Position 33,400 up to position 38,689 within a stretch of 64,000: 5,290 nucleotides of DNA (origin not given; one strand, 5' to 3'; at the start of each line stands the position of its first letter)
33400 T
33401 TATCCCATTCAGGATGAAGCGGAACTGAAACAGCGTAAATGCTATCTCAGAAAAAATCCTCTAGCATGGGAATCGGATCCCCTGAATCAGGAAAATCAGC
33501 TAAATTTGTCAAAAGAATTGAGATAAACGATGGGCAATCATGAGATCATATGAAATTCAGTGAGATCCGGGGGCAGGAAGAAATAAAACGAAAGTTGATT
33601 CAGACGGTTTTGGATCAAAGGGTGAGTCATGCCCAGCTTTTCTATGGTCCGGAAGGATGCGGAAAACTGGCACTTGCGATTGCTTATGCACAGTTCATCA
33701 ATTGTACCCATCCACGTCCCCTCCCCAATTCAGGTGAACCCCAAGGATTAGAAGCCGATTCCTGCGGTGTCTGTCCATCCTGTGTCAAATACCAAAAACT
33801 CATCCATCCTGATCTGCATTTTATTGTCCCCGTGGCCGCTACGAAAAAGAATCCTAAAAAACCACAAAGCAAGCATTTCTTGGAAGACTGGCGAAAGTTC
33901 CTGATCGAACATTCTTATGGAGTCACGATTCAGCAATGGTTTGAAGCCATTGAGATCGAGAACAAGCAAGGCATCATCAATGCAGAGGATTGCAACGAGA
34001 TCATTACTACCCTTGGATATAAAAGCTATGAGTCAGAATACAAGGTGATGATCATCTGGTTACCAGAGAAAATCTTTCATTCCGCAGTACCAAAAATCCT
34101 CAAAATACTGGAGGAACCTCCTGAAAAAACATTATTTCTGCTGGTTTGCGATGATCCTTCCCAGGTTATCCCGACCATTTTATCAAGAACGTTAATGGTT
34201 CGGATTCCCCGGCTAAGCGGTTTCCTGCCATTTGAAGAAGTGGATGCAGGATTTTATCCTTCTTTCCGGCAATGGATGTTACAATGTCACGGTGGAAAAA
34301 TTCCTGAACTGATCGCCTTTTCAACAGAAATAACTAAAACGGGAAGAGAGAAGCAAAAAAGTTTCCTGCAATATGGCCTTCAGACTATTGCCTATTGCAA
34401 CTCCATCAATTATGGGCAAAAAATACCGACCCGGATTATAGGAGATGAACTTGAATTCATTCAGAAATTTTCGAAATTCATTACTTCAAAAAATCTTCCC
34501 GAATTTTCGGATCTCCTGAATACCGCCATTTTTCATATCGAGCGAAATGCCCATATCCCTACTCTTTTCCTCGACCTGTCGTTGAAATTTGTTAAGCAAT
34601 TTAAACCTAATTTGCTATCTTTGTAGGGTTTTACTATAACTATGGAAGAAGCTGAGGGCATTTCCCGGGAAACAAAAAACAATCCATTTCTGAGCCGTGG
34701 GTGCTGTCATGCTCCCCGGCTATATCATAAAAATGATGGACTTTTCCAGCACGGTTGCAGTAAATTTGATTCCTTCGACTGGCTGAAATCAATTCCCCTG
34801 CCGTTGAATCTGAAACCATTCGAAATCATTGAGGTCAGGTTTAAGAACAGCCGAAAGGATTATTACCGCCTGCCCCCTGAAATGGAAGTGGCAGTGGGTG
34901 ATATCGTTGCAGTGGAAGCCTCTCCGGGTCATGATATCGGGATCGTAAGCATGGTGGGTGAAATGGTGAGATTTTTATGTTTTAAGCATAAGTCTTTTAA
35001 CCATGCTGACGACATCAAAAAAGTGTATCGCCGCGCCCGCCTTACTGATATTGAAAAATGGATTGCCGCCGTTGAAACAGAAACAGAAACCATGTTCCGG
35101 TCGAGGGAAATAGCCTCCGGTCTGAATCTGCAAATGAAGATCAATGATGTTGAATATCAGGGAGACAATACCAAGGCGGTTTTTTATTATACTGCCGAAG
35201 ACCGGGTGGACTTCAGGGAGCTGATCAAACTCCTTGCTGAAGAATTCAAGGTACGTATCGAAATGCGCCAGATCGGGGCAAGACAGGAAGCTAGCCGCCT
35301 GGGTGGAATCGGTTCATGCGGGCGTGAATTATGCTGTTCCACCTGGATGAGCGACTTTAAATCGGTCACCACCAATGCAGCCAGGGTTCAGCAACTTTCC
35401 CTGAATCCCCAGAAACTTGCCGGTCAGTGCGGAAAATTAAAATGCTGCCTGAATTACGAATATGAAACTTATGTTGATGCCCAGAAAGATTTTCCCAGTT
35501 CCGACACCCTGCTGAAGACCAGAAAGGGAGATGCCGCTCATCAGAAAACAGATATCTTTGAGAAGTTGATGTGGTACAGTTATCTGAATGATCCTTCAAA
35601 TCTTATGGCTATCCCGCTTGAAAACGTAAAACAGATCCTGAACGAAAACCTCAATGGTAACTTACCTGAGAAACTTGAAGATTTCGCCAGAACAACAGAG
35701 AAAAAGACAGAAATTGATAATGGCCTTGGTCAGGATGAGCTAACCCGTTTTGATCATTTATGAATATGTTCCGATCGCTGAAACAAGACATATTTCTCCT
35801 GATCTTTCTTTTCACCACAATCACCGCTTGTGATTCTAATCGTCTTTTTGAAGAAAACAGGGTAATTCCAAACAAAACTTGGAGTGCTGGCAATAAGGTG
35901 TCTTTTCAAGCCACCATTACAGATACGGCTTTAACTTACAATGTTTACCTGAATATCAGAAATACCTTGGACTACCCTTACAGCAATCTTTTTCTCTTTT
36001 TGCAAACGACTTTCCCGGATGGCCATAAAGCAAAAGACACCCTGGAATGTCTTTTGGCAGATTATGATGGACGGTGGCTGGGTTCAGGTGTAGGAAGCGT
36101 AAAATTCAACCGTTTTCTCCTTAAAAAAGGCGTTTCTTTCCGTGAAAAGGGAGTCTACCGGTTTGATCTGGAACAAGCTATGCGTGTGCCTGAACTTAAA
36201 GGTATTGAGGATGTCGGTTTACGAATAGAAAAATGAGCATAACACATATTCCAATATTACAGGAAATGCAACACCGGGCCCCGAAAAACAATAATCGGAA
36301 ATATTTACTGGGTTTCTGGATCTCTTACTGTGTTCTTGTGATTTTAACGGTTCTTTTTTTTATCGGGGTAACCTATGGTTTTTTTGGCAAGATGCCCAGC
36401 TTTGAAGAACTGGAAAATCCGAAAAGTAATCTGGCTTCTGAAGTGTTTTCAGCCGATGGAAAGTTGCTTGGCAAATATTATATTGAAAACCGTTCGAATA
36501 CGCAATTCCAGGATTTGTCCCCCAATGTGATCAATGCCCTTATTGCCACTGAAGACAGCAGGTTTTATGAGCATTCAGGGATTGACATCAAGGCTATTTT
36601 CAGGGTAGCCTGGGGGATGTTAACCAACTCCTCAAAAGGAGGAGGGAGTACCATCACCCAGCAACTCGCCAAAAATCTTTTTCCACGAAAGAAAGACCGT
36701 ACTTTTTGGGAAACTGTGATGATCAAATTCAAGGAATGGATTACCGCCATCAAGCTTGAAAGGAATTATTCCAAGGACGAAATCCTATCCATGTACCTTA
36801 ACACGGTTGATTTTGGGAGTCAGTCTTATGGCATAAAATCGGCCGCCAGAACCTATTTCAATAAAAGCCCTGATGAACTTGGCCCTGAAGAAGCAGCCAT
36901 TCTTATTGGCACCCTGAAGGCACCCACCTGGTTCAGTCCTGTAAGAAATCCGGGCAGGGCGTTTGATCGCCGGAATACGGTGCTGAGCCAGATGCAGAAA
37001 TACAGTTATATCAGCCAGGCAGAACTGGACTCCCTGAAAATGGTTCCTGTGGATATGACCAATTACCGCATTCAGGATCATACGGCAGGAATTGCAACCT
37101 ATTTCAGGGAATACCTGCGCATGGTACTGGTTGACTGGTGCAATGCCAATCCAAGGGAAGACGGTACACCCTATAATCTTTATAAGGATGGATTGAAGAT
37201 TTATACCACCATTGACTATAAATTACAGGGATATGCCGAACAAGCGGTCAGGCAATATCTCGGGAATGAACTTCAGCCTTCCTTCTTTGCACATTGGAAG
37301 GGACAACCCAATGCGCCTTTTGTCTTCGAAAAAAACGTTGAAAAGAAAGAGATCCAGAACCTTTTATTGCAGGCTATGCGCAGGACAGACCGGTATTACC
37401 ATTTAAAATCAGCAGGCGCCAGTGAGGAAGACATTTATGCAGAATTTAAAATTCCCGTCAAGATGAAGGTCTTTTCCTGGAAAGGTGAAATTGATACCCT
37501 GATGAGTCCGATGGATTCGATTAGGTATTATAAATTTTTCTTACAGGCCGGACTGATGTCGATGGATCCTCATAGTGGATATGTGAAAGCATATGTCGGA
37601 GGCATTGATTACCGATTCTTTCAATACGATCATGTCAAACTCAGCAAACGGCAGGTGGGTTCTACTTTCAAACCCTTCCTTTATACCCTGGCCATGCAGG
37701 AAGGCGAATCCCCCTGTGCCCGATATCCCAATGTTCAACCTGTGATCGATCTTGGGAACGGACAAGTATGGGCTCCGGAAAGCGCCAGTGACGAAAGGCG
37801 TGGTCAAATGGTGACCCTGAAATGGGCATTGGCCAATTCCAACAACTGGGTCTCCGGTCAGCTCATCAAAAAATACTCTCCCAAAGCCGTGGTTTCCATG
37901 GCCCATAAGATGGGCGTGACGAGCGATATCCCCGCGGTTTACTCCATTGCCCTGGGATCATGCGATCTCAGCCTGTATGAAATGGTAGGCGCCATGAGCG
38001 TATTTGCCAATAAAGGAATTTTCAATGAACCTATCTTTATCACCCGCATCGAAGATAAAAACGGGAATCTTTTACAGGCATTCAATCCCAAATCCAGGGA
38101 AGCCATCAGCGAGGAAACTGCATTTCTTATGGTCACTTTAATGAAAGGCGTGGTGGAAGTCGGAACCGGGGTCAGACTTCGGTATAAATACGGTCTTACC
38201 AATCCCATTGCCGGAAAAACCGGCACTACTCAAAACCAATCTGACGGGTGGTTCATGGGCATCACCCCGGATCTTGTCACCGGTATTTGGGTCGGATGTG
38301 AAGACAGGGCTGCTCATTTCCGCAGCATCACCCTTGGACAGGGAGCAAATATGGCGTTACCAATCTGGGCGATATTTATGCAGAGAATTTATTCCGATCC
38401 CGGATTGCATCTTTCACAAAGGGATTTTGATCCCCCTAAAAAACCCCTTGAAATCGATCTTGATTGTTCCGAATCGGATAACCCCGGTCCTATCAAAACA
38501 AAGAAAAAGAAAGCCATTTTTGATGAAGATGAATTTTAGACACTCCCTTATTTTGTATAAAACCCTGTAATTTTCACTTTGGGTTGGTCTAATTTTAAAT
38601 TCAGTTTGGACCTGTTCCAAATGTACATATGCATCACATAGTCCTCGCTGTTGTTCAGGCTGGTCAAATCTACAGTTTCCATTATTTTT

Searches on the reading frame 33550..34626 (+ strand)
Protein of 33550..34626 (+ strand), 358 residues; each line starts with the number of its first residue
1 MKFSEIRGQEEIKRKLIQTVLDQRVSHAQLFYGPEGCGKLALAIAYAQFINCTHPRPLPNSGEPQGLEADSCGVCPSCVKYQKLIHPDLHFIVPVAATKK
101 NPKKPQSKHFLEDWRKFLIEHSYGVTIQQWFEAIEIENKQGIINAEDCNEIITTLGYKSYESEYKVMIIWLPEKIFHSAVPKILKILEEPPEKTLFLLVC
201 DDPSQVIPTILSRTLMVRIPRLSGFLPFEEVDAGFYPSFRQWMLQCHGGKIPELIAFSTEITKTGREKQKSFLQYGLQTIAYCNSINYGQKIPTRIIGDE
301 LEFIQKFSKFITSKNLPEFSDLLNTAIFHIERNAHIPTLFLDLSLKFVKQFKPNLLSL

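Call 6: search_protein_families(library=pfam, proteins=[window:33550-34626:+], max_evalue=0.01)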
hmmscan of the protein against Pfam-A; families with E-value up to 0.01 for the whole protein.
window:33550-34626:+ (358 aa): 1 family
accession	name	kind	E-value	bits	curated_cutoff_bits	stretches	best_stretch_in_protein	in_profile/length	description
PF13177.12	DNA_pol3_delta2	-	1.2e-34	120.1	27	1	8-222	1-160/161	DNA polymerase III, delta subunit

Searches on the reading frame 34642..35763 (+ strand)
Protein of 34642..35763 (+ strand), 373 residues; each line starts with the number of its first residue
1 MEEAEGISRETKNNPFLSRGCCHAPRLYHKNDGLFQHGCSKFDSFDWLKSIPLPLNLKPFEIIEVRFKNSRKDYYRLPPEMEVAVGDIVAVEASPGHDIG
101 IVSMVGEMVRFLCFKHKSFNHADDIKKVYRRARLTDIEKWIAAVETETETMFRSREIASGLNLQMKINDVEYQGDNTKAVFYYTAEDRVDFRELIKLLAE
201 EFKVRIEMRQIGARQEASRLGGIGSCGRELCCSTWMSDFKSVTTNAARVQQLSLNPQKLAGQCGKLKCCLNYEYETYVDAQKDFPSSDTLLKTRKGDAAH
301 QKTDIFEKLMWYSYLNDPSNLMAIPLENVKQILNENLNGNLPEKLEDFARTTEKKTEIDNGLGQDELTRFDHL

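Call 6: search_protein_families(library=pfam, proteins=[window:34642-35763:+], max_evalue=0.01)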
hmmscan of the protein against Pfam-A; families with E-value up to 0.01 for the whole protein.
window:34642-35763:+ (373 aa): 1 family
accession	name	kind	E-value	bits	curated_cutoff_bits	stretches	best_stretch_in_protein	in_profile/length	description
PF04468.17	PSP1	-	4e-28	98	27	1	126-211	1-86/86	PSP1 C-terminal conserved region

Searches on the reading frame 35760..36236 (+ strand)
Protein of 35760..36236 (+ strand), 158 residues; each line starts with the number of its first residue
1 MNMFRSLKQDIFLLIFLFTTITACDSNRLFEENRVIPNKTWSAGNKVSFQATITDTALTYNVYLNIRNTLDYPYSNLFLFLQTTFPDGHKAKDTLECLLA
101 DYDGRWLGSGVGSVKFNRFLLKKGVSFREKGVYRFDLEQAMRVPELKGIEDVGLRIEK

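Call 6: search_protein_families(library=pfam, proteins=[window:35760-36236:+], max_evalue=0.01)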
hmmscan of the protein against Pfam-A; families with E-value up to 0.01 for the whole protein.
window:35760-36236:+ (158 aa): 1 family
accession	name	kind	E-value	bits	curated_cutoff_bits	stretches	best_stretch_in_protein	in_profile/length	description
PF14109.11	GldH_lipo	-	1.6e-41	142.5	27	1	29-156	2-129/129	GldH lipoprotein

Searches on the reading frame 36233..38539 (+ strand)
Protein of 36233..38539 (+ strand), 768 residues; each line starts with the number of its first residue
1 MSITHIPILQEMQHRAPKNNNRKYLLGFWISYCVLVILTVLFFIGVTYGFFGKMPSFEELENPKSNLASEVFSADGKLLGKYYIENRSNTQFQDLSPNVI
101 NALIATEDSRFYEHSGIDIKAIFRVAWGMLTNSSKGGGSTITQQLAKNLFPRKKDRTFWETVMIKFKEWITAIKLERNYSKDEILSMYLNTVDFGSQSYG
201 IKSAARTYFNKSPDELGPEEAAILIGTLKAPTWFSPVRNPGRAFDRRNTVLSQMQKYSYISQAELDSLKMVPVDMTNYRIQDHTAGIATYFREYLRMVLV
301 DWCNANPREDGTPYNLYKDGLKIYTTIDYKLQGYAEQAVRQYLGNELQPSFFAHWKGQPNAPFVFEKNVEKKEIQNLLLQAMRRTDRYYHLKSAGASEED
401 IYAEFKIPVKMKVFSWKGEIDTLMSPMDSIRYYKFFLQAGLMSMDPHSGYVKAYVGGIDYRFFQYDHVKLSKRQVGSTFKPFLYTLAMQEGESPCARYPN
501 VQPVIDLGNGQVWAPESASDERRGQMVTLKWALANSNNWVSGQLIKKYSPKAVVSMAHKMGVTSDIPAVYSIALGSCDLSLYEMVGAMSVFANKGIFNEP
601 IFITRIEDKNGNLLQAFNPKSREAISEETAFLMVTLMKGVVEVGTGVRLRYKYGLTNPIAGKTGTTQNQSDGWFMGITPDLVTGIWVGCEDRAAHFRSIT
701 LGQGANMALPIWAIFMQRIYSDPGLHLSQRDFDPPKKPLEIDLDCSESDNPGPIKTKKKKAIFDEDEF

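Call 6: search_protein_families(library=pfam, proteins=[window:36233-38539:+], max_evalue=0.01)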
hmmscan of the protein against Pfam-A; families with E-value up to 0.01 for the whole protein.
window:36233-38539:+ (768 aa): 2 families
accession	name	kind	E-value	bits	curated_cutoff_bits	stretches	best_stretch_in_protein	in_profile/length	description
PF00912.28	Transgly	-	5.4e-60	202.3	27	1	76-255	2-178/178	Transglycosylase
PF00905.27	Transpeptidase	-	1.9e-23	83.6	22.1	1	444-680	6-267/299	Penicillin binding protein transpeptidase domain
